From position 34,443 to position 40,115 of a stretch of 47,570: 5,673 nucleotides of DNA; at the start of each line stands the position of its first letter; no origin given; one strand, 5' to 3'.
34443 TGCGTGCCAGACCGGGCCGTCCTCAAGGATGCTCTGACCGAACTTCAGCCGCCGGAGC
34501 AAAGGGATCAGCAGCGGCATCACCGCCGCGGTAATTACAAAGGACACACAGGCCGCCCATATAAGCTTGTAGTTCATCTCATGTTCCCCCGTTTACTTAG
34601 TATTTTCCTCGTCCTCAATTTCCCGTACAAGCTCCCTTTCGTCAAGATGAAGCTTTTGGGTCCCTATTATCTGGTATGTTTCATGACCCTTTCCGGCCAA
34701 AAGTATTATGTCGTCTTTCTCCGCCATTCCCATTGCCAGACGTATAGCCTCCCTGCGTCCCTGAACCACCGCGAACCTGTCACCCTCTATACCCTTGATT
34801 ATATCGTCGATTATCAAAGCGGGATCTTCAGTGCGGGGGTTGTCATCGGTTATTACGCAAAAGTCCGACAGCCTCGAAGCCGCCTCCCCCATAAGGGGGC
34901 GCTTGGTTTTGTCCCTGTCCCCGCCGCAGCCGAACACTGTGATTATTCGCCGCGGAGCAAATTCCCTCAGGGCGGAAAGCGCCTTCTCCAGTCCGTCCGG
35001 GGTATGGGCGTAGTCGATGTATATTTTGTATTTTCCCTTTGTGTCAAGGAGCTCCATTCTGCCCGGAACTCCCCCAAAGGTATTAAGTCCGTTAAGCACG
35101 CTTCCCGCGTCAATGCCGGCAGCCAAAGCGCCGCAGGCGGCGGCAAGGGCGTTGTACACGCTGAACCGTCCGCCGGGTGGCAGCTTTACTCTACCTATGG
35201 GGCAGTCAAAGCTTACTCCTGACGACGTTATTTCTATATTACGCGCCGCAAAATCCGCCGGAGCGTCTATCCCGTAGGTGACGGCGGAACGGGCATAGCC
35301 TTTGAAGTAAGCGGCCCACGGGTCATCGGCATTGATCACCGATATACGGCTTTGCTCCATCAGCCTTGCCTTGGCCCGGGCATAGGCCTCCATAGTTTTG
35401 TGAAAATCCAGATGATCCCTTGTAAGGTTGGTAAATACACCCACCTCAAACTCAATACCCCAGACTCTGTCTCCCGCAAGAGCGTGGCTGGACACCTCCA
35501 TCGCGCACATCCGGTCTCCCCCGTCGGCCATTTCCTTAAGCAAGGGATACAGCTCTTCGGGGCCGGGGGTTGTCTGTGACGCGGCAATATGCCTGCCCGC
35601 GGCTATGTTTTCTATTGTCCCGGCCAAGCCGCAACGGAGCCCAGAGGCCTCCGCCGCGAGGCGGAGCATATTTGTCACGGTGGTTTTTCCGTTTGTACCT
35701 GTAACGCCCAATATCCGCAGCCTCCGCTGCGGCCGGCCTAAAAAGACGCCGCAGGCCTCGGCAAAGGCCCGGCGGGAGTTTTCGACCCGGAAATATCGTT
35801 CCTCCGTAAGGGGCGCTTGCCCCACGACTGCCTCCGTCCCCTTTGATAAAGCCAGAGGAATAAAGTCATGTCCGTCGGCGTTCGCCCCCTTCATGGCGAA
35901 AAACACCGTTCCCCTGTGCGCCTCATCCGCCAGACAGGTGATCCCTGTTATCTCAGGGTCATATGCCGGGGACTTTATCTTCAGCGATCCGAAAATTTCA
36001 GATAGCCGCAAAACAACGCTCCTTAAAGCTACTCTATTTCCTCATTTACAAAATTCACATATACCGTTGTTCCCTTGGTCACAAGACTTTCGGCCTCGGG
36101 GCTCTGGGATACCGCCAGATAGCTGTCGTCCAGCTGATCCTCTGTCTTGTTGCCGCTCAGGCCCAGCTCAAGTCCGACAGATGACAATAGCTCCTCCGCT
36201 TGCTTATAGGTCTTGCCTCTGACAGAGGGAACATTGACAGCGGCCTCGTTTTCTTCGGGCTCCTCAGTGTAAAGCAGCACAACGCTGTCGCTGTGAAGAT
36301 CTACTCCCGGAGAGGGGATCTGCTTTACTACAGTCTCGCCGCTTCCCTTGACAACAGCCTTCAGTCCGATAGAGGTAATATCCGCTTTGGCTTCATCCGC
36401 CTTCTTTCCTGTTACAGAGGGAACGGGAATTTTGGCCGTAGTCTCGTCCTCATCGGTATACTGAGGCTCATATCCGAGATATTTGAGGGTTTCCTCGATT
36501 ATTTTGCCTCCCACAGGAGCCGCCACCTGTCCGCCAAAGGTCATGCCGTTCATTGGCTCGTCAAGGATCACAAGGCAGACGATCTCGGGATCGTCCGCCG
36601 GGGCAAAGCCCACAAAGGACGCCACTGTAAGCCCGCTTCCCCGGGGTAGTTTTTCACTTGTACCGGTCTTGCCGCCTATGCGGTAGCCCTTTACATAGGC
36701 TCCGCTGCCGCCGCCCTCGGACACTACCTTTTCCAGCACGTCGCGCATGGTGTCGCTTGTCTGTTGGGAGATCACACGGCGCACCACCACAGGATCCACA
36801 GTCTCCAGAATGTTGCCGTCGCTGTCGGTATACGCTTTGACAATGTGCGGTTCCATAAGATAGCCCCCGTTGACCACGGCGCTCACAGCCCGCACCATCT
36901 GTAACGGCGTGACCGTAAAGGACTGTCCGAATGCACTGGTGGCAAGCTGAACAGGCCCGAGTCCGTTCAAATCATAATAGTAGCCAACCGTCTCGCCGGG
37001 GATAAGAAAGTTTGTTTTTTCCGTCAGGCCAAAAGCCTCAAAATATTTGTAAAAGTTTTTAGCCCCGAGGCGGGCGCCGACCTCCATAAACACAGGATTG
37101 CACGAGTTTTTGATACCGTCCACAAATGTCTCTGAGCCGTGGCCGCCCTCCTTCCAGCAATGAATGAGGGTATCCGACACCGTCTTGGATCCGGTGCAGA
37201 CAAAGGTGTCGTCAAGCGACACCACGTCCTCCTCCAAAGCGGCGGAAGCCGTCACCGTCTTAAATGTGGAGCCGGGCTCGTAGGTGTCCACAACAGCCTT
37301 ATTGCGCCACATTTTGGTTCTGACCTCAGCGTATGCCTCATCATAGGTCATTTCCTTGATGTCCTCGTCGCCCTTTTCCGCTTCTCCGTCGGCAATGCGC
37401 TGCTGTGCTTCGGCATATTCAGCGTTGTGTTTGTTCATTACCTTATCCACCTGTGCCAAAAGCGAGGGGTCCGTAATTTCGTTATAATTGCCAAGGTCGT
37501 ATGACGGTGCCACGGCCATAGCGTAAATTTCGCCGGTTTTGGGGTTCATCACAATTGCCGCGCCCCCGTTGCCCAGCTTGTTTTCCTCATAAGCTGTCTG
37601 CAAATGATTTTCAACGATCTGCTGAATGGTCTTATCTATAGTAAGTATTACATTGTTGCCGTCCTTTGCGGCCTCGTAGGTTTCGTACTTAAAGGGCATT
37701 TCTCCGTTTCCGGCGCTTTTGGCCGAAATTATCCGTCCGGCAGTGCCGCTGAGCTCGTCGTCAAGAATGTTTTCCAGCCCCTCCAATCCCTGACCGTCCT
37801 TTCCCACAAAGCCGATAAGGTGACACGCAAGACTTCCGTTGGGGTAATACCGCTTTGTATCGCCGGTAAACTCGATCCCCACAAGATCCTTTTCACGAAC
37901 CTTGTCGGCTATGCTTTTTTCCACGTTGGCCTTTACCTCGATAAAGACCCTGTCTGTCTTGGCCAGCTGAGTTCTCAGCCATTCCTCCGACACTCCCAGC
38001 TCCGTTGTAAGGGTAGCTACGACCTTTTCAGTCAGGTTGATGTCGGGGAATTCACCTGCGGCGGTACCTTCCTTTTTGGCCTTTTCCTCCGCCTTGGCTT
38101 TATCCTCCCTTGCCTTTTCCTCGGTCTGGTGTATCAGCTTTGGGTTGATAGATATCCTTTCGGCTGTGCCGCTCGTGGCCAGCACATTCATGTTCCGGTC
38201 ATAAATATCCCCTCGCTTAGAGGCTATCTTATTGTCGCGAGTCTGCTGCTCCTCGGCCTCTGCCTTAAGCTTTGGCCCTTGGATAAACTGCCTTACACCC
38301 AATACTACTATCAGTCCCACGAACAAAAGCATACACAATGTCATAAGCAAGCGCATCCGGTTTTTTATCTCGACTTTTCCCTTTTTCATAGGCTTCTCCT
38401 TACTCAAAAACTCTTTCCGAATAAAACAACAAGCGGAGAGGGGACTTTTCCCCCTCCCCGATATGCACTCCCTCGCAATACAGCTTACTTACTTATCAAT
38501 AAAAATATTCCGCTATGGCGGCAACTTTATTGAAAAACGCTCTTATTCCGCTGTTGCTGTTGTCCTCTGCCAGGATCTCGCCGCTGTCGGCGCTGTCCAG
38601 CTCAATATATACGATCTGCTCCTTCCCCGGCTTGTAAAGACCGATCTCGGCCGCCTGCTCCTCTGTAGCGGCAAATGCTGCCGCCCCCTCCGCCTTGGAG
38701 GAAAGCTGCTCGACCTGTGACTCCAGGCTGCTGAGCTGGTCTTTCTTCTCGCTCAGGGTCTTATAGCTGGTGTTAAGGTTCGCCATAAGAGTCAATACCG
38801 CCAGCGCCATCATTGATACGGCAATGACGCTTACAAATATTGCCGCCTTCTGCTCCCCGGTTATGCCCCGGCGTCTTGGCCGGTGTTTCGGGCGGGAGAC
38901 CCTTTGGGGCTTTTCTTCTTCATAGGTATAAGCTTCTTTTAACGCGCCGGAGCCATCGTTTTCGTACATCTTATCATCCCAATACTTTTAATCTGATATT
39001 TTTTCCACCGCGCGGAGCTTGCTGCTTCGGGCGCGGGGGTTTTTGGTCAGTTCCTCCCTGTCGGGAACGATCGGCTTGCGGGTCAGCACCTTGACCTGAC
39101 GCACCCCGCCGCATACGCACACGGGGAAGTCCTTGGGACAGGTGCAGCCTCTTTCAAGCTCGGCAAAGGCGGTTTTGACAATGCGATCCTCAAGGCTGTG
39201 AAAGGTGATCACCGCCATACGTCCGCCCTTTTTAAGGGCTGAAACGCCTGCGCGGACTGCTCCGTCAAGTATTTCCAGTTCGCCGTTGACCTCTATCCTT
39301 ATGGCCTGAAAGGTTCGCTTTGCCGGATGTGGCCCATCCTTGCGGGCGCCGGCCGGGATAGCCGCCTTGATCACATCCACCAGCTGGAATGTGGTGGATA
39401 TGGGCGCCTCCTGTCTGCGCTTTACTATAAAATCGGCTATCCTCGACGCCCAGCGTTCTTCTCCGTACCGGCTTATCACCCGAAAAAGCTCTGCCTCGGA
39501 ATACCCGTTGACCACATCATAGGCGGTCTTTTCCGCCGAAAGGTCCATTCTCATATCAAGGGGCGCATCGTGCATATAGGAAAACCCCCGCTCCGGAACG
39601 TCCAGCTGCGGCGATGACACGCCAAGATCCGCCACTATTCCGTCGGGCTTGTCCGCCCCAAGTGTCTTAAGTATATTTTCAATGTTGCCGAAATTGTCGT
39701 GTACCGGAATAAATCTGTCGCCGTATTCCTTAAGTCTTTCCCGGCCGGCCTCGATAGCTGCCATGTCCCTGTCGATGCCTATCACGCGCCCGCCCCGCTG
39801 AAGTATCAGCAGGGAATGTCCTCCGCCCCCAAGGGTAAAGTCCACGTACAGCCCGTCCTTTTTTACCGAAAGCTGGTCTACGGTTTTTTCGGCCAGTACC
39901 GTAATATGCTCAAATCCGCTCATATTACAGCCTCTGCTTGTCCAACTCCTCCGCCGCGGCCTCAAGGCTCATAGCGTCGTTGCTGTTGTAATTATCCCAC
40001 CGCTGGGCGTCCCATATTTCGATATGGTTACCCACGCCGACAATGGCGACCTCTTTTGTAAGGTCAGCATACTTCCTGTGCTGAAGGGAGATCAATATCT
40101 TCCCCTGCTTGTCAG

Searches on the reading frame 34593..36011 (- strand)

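Call 85: search_protein_families(library=pfam, proteins=[window:34593-36011:-], max_evalue=0.00001)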
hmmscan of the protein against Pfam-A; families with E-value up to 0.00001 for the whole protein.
window:34593-36011:- (472 aa): 2 families
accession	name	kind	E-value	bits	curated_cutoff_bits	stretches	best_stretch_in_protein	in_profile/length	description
PF08245.18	Mur_ligase_M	-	1.4e-48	165.9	24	1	103-293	1-198/200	Mur ligase middle domain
PF02875.26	Mur_ligase_C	-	3.2e-36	125.4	28.4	1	317-442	1-127/127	Mur ligase, glutamate ligase domain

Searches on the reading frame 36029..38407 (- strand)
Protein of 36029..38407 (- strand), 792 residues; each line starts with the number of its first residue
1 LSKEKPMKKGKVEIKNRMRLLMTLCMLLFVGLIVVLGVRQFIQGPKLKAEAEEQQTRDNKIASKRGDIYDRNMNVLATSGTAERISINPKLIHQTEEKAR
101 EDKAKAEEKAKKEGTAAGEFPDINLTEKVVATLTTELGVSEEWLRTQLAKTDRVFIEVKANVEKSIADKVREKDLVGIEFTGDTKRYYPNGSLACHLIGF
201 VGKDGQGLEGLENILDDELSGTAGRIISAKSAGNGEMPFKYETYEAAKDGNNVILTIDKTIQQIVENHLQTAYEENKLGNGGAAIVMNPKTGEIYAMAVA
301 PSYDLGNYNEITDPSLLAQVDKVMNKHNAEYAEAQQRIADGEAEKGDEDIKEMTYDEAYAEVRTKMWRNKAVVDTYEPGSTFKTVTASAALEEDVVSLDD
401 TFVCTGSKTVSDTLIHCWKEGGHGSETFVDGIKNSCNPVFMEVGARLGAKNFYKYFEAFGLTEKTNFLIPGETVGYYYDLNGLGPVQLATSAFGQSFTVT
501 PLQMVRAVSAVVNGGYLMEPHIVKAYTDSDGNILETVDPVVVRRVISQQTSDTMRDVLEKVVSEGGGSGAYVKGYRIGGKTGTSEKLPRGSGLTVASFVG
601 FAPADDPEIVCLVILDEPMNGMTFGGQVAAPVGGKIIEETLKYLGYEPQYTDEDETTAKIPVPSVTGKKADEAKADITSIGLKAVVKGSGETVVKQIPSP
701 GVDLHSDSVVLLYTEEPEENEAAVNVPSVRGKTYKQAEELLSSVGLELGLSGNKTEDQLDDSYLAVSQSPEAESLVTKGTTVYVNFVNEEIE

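Call 85: search_protein_families(library=pfam, proteins=[window:36029-38407:-], max_evalue=0.00001)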
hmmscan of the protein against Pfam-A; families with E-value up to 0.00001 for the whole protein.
window:36029-38407:- (792 aa): 3 families
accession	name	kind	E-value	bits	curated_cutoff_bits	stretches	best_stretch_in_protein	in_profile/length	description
PF00905.27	Transpeptidase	-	2.8e-72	243.9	22.1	1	282-638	1-299/299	Penicillin binding protein transpeptidase domain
PF03793.24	PASTA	-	2.8e-20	72.5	23.2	2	724-785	1-61/64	PASTA domain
PF03717.20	PBP_dimer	-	4.6e-16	60.2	24.4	1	61-231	2-170/180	Penicillin-binding Protein dimerisation domain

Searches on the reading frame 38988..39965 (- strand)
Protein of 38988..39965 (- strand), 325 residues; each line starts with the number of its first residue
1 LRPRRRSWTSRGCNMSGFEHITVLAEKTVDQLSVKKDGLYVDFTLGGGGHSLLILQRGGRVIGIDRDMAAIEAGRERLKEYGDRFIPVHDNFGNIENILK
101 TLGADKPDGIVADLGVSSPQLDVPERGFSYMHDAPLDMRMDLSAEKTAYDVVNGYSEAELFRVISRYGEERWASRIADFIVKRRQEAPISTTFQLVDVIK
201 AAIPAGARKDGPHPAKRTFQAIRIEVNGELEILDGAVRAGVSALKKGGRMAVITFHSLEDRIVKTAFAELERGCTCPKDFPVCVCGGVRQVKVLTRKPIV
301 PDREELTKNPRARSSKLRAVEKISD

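Call 85: search_protein_families(library=pfam, proteins=[window:38988-39965:-], max_evalue=0.00001)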
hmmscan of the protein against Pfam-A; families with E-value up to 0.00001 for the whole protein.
window:38988-39965:- (325 aa): 1 family
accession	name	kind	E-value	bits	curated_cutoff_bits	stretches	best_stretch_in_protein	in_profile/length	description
PF01795.25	Methyltransf_5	-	4e-118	394.8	27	1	18-323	2-309/309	MraW methylase family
